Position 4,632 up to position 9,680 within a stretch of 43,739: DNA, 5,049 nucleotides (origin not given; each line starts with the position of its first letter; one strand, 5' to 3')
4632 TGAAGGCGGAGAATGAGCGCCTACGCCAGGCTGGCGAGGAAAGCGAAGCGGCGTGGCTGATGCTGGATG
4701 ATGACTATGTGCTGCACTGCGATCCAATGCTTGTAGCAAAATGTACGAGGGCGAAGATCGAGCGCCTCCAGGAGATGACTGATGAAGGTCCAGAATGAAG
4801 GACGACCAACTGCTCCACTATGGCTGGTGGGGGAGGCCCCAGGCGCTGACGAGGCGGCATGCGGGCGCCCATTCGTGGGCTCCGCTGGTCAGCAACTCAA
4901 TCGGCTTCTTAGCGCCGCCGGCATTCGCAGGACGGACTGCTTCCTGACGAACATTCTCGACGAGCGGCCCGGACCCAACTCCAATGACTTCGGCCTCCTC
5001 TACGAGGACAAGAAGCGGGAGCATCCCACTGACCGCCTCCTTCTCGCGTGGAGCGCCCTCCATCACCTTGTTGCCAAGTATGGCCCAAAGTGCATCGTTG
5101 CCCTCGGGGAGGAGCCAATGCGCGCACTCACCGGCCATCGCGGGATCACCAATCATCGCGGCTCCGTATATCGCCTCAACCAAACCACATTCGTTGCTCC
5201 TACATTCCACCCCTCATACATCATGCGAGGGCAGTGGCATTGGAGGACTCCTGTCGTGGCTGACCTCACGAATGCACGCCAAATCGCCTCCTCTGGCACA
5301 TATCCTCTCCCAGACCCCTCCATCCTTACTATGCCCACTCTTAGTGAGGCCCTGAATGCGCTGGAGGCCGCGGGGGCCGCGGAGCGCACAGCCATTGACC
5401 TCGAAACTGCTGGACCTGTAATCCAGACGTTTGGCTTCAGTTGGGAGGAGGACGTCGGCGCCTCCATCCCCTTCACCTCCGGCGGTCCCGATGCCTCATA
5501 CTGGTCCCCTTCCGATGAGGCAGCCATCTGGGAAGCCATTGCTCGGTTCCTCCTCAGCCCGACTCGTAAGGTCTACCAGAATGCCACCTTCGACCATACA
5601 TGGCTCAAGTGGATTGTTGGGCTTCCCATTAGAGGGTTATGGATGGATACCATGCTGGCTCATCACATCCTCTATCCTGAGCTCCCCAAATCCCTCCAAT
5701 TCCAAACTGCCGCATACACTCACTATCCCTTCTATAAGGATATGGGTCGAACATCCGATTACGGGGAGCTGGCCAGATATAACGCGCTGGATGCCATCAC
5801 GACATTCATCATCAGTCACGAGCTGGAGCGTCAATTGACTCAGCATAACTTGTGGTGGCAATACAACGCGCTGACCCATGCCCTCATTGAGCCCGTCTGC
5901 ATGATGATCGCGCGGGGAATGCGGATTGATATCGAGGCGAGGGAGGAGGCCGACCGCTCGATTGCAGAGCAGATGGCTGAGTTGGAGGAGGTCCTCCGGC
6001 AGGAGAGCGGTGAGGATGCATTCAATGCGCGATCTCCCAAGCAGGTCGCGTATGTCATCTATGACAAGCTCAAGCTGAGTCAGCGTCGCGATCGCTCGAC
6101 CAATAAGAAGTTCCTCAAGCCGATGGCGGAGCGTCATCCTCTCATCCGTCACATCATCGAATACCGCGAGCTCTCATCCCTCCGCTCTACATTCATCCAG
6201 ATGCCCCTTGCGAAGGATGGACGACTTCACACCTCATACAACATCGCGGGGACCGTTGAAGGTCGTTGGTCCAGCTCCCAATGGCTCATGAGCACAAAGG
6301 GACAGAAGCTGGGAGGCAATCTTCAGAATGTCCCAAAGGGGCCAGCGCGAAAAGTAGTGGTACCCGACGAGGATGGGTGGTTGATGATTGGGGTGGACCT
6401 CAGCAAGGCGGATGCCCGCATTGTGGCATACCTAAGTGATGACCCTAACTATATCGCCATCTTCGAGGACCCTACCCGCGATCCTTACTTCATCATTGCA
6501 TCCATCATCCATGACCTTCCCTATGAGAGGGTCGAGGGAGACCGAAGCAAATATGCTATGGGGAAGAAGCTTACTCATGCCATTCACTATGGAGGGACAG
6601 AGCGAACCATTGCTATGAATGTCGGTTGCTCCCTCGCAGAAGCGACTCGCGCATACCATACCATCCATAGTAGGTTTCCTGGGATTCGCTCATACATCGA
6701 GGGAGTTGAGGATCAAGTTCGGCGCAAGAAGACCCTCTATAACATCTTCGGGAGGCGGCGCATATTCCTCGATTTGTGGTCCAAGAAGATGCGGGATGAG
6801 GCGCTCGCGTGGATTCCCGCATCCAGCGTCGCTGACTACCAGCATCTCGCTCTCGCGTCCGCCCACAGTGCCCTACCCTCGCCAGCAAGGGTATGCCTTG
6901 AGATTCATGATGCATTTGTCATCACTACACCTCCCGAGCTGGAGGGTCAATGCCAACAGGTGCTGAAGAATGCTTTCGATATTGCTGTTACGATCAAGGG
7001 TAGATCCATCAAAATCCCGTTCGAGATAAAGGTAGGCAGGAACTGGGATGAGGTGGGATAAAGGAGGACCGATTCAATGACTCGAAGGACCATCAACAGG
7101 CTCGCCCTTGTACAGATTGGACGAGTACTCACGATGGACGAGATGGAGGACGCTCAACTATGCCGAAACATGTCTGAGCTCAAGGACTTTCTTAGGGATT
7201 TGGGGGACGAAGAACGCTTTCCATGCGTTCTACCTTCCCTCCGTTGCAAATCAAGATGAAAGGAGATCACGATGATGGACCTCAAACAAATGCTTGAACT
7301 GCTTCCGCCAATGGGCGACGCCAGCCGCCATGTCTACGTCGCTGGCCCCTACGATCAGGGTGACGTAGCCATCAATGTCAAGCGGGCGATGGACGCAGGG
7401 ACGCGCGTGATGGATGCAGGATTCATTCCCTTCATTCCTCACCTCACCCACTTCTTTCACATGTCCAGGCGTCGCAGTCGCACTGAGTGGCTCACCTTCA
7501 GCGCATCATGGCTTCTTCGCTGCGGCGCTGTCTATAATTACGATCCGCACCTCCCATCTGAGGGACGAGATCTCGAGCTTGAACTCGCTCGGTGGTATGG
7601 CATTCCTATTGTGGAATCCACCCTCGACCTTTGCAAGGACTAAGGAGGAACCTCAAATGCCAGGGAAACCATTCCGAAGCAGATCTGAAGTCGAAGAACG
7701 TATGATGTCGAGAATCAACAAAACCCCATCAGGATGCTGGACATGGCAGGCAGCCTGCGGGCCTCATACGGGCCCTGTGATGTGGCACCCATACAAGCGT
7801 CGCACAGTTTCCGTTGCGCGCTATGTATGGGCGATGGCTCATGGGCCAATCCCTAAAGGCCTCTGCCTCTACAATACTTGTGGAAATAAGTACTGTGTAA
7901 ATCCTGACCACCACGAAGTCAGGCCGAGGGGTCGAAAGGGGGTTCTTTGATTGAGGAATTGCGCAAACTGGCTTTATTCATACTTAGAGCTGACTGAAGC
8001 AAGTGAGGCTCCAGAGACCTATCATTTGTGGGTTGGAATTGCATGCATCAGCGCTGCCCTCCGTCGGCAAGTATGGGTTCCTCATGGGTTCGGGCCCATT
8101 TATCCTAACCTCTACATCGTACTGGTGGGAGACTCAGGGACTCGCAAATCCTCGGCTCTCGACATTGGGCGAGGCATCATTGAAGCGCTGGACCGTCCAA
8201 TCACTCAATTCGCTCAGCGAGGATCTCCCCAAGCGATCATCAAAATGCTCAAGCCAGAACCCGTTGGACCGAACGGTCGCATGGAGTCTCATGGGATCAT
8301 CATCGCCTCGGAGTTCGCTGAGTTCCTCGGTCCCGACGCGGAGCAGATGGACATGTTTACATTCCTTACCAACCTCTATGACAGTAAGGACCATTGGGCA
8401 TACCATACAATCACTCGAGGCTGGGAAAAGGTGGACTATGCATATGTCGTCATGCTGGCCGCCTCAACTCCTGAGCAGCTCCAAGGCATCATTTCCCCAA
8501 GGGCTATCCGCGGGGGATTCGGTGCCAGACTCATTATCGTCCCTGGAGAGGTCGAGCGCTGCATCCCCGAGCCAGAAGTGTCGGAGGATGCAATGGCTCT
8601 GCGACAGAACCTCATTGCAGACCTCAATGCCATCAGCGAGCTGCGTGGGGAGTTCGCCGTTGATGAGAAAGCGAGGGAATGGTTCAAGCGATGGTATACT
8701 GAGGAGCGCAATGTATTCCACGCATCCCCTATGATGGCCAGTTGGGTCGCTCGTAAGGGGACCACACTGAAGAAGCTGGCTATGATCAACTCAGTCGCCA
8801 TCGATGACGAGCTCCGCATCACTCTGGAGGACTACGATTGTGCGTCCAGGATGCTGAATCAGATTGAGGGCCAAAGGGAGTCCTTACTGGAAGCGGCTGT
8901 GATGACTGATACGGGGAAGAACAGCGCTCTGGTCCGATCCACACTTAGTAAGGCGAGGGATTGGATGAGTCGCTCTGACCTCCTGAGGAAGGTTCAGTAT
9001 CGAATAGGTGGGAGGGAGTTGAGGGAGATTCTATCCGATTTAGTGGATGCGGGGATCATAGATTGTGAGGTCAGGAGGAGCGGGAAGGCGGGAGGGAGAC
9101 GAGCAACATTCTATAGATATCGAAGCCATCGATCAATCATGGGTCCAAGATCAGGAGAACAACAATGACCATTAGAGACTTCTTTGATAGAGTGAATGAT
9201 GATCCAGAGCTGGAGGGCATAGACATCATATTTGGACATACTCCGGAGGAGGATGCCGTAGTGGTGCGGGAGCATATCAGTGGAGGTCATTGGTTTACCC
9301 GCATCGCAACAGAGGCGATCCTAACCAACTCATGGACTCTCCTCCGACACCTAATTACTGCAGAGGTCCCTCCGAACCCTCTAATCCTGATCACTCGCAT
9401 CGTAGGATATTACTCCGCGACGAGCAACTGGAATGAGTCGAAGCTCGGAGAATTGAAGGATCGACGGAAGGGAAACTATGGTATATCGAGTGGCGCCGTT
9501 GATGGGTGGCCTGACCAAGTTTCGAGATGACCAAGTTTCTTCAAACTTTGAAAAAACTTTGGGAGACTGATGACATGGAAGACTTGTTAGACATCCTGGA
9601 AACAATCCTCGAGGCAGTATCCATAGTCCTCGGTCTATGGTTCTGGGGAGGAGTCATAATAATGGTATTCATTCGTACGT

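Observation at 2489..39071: Genome-wide 25-bp near-palindrome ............-S-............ marks gene junctions on both arms, and its asymmetry follows gene direction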

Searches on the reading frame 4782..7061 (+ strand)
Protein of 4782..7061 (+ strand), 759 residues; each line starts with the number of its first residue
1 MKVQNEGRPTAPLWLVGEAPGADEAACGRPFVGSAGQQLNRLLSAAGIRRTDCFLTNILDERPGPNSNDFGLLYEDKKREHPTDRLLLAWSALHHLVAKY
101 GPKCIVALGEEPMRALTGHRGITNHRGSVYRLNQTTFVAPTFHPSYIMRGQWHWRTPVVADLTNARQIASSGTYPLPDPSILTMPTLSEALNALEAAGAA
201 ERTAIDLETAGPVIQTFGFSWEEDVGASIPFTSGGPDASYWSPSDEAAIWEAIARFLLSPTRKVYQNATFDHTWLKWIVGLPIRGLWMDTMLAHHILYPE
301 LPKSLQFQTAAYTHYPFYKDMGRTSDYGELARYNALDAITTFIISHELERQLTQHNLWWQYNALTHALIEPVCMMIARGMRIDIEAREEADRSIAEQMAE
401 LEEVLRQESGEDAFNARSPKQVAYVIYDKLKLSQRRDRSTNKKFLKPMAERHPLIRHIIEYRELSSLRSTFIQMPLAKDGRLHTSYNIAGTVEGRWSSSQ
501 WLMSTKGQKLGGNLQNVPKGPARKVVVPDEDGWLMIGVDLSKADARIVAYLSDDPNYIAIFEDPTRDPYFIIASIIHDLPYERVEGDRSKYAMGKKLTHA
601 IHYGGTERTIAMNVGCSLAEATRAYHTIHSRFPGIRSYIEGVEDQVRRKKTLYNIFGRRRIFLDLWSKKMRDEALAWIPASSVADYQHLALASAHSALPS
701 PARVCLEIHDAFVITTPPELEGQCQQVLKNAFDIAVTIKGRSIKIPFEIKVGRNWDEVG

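Call 8: search_protein_families(library=pfam, proteins=[window:4782-7061:+], max_evalue=0.01)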
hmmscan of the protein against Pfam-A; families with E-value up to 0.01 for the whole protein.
window:4782-7061:+ (759 aa): 3 families
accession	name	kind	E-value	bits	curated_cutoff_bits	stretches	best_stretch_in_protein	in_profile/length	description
PF00476.26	DNA_pol_A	-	2.7e-55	188.3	34.3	1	388-757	5-381/381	DNA polymerase family A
PF03167.25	UDG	-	1e-22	81.2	24.3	1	6-151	3-125/141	Uracil DNA glycosylase superfamily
PF01612.26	DNA_pol_A_exo1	-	5.8e-08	33.2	23.6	1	188-352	8-172/173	3'-5' exonuclease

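Call 9: search_protein_families(library=phrogs, proteins=[window:4782-7061:+], max_evalue=0.001)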
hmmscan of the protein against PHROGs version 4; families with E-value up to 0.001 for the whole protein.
window:4782-7061:+ (759 aa): 7 families
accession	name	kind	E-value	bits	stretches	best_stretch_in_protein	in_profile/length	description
phrog_17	-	DNA, RNA and nucleotide metabolism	2.1e-93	315.3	1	91-757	556-1232/1445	DNA polymerase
phrog_12241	-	DNA, RNA and nucleotide metabolism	6.2e-20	72.6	1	395-500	369-487/502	DNA polymerase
phrog_5995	-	DNA, RNA and nucleotide metabolism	6.5e-13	49.8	1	599-757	2-177/236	DNA polymerase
phrog_2573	-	DNA, RNA and nucleotide metabolism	2.4e-12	47.7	1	530-730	13-243/336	DNA polymerase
phrog_10285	-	DNA, RNA and nucleotide metabolism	3.1e-08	34.1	1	512-642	30-167/321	DNA polymerase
phrog_15971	-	DNA, RNA and nucleotide metabolism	7.4e-07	29.6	1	477-757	119-374/376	DNA polymerase I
phrog_23226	-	DNA, RNA and nucleotide metabolism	5e-05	23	0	456-561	266-367/611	DNA polymerase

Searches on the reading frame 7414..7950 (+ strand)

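Call 29: search_protein_families(library=pfam, proteins=[window:7414-7950:+], max_evalue=0.05)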
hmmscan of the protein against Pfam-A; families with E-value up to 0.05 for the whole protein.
window:7414-7950:+ (178 aa): 1 family
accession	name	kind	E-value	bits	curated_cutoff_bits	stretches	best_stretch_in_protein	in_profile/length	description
PF13392.12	HNH_3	-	5.4e-05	23.2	24.8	1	136-166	5-35/46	HNH endonuclease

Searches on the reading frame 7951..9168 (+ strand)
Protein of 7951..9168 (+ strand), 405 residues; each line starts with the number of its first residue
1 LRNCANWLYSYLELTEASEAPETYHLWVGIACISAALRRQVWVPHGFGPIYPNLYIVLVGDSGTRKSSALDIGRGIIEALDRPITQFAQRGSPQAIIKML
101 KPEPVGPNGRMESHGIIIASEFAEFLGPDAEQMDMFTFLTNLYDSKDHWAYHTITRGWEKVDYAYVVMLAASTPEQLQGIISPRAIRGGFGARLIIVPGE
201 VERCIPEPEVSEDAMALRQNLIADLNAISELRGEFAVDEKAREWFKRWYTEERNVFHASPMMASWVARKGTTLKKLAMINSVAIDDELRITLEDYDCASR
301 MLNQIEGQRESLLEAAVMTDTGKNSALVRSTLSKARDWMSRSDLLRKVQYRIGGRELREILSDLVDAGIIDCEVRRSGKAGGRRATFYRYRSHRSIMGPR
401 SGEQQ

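Call 8: search_protein_families(library=pfam, proteins=[window:7951-9168:+], max_evalue=0.01)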
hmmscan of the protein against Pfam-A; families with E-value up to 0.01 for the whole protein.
window:7951-9168:+ (405 aa): 1 family
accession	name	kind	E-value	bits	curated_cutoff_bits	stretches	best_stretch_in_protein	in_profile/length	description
PF13148.11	DUF3987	-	1.8e-13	50.9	27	2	25-82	7-65/364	Protein of unknown function (DUF3987)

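Call 9: search_protein_families(library=phrogs, proteins=[window:7951-9168:+], max_evalue=0.001)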
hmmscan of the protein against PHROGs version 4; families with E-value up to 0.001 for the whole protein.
window:7951-9168:+ (405 aa): 5 families
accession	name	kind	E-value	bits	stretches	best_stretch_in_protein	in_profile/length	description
phrog_14296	-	DNA, RNA and nucleotide metabolism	2.7e-37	129.7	1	7-313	4-317/417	DNA primase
phrog_5311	-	DNA, RNA and nucleotide metabolism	1.6e-16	60.7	1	8-388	267-680/692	helicase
phrog_10514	-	DNA, RNA and nucleotide metabolism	2.1e-08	33.9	1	16-254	354-577/750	DNA primase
phrog_3022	-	DNA, RNA and nucleotide metabolism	2.7e-08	33.7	1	51-372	407-769/788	DNA primase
phrog_2373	-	DNA, RNA and nucleotide metabolism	0.00012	21.8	1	13-71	72-130/515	DNA helicase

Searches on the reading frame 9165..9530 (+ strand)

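Call 29: search_protein_families(library=pfam, proteins=[window:9165-9530:+], max_evalue=0.05)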
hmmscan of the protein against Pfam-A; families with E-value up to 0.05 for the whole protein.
window:9165-9530:+ (121 aa): 1 family
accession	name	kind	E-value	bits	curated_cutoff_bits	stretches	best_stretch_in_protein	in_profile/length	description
PF13597.11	NRDD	-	0.0001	21.6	26.2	1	76-102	536-561/562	Anaerobic ribonucleoside-triphosphate reductase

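Call 47: search_protein_families(library=phrogs, proteins=[window:9165-9530:+], max_evalue=0.01)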
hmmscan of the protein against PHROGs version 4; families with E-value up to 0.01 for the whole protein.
window:9165-9530:+ (121 aa): 0 families
